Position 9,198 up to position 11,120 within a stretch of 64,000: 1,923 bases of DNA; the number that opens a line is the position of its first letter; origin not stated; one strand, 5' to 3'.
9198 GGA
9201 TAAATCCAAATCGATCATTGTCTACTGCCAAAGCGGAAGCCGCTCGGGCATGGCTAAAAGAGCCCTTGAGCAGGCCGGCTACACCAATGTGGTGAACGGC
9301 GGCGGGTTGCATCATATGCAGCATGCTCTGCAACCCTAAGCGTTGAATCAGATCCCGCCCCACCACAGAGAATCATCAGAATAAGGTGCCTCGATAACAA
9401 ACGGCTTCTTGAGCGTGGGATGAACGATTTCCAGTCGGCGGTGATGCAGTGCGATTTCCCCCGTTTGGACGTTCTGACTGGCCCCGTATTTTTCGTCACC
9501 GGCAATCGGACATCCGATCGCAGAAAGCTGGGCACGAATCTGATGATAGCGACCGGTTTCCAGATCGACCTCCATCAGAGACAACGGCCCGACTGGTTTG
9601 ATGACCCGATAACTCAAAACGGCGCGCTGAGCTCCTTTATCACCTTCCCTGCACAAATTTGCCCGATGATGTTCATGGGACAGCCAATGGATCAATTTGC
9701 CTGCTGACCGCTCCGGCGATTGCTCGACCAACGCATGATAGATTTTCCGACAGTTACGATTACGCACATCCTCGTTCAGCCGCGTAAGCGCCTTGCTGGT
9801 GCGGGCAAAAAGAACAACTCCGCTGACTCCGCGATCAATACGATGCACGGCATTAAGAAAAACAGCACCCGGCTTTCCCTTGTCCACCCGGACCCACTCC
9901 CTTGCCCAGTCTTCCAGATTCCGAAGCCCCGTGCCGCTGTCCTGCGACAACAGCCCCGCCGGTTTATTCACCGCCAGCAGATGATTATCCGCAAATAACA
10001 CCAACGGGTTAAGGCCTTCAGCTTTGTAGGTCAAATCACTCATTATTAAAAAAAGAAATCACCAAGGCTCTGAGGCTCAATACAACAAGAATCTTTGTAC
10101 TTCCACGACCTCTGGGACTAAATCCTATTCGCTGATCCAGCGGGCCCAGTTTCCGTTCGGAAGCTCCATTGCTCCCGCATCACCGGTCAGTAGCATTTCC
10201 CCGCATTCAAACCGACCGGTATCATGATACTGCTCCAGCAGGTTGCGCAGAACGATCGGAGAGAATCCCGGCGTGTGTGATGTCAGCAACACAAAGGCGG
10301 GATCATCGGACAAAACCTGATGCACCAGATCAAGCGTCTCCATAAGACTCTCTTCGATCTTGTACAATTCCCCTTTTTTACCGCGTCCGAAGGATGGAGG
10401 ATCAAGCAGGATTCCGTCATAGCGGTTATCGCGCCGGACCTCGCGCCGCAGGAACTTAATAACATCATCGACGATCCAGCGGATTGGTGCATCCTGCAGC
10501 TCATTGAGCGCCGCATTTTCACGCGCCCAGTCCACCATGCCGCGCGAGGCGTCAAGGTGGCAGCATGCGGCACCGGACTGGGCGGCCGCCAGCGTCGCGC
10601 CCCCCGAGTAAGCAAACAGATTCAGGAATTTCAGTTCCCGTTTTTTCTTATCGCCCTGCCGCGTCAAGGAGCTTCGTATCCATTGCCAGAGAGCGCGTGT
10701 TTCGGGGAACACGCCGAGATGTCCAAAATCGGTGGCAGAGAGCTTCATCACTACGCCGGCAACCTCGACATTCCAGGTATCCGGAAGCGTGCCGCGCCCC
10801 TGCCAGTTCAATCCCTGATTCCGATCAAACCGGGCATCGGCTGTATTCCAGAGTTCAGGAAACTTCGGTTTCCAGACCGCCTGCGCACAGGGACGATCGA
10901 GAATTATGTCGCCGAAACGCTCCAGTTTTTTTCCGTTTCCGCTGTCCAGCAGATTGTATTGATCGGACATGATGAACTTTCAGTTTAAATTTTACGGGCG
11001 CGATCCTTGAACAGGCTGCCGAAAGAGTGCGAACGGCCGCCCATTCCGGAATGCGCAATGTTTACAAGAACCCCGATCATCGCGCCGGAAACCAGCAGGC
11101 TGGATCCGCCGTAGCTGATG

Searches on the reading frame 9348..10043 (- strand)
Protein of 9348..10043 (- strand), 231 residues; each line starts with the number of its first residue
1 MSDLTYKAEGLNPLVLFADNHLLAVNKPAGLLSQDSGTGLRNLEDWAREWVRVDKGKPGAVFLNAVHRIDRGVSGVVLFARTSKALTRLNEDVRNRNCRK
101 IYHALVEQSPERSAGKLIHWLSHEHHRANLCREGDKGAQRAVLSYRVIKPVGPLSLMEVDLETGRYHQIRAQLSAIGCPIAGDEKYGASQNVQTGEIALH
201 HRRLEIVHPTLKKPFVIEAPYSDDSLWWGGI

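Call 6: search_protein_families(library=pfam, proteins=[window:9348-10043:-])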
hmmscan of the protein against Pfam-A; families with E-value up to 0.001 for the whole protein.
window:9348-10043:- (231 aa): 1 family
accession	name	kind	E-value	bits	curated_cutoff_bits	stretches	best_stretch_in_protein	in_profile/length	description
PF00849.27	PseudoU_synth_2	-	1.4e-31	110.2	26.8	1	21-175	1-152/152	RNA pseudouridylate synthase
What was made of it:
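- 9348..10043 (-): RluA-family pseudouridine synthase. It is the last gene of the conserved Kiritimatiellales block. PF00849 (call 6).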

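Call 41: search_protein_families(library=ncbifam, proteins=[window:9348-10043:-], max_evalue=0.01)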
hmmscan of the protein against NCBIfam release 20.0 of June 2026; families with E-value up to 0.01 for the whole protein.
window:9348-10043:- (231 aa): 7 families
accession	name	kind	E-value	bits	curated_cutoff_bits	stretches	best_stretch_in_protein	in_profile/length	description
TIGR00005.1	rluA_subfam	subfamily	2.9e-41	141.7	192.7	1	15-224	75-289/298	RluA family pseudouridine synthase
NF008321.0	PRK11112.1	equivalog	1.6e-24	86.6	328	1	15-223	4-225/257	tRNA pseudouridine(65) synthase TruC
NF008249.0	PRK11025.1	equivalog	4.4e-22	78.4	378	1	7-222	87-303/317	23S rRNA pseudouridine(955/2504/2580) synthase RluC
NF007543.0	PRK10158.1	equivalog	9.4e-22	77.8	286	1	14-220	15-216/219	bifunctional tRNA pseudouridine(32) synthase/23S rRNA pseudouridine(746) synthase RluA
NF008385.0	PRK11180.1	equivalog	2.7e-17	63.1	351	1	5-192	76-259/325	23S rRNA pseudouridine(1911/1915/1917) synthase RluD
TIGR01621.1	RluA-like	hypoth_equivalog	6.4e-17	61.5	222.3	1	15-195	4-174/217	TIGR01621 family pseudouridine synthase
TIGR00093.1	TIGR00093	subfamily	1.5e-05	24.8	109.3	1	61-180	29-135/161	pseudouridine synthase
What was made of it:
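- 9348..10043 (-): TIGR00005 subfamily hit (call 41).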

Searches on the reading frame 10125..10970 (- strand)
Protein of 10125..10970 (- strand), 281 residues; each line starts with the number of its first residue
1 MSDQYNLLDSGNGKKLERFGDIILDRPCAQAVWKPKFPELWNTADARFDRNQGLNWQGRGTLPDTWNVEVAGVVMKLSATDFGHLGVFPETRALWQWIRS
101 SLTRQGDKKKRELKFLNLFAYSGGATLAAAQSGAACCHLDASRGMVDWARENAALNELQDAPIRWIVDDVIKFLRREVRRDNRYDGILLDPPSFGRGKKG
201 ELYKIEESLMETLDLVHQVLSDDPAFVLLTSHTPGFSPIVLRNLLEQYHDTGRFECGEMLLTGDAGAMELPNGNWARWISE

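Call 6: search_protein_families(library=pfam, proteins=[window:10125-10970:-])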
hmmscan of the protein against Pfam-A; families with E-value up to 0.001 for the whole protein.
window:10125-10970:- (281 aa): 2 families
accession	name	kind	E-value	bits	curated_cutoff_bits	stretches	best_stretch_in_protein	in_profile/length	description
PF10672.15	Methyltrans_SAM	-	2.2e-12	47.3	27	1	59-198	79-210/286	S-adenosylmethionine-dependent methyltransferase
PF03602.21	Cons_hypoth95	-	1e-05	25.7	24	1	105-194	35-123/182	Conserved hypothetical protein 95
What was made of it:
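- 10125..10970 (-): SAM-dependent methyltransferase resembling the catalytic domains of RlmI, RlmK and RlmL. It starts 14 nt after ftsW and follows ftsW throughout Kiritimatiellales. PF10672 (call 6).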

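Call 41: search_protein_families(library=ncbifam, proteins=[window:10125-10970:-], max_evalue=0.01)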
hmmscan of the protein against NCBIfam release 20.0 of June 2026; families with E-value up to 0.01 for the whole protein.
window:10125-10970:- (281 aa): 11 families
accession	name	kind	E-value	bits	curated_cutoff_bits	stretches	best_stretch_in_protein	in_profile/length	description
NF008748.0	PRK11783.1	equivalog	3.1e-21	75.3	466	1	64-223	502-652/704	bifunctional 23S rRNA (guanine(2069)-N(7))-methyltransferase RlmK/23S rRNA (guanine(2445)-N(2))-methyltransferase RlmL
NF053718.1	23SC1962Mtase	equivalog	1.9e-13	49.9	575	1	111-199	210-296/383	23S rRNA (cytosine(1962)-C(5))-methyltransferase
NF011707.0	PRK15128.1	equivalog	1.7e-11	43.6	712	1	111-199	220-309/396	23S rRNA (cytosine(1962)-C(5))-methyltransferase RlmI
NF033380.1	Rlm_2499C5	equivalog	7.9e-11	41.3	650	1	108-197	217-304/391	23S rRNA (cytosine(2499)-C(5))-methyltransferase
NF009639.0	PRK13168.1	equivalog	1.6e-06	27.3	458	1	114-195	303-382/446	23S rRNA (uracil(1939)-C(5))-methyltransferase RlmD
NF046099.1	RSP_2647_MTase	equivalog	1.6e-05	23.9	600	1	111-199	217-305/391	RSP_2647 family RNA methyltransferase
TIGR00479.1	rumA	equivalog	4.2e-05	22.6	183.55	1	71-195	259-375/432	23S rRNA (uracil(1939)-C(5))-methyltransferase RlmD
TIGR03534.1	RF_mod_PrmC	equivalog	0.00018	21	199.1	1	89-192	71-165/253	peptide chain release factor N(5)-glutamine methyltransferase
TIGR00095.1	TIGR00095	equivalog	0.00059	19.5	117.5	1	98-205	39-145/194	16S rRNA (guanine(966)-N(2))-methyltransferase RsmD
TIGR01177.1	TIGR01177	hypoth_equivalog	0.004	16.5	316.55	1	116-232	187-296/330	TIGR01177 family methyltransferase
NF043040.1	corrin_prot_MT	hypoth_equivalog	0.0095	15.4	180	0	123-173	53-102/216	corrinoid protein-associated methyltransferase CpaM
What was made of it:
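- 10125..10970 (-): NCBIfam RlmK/L and RlmI hits all fall below their cutoffs (call 41).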
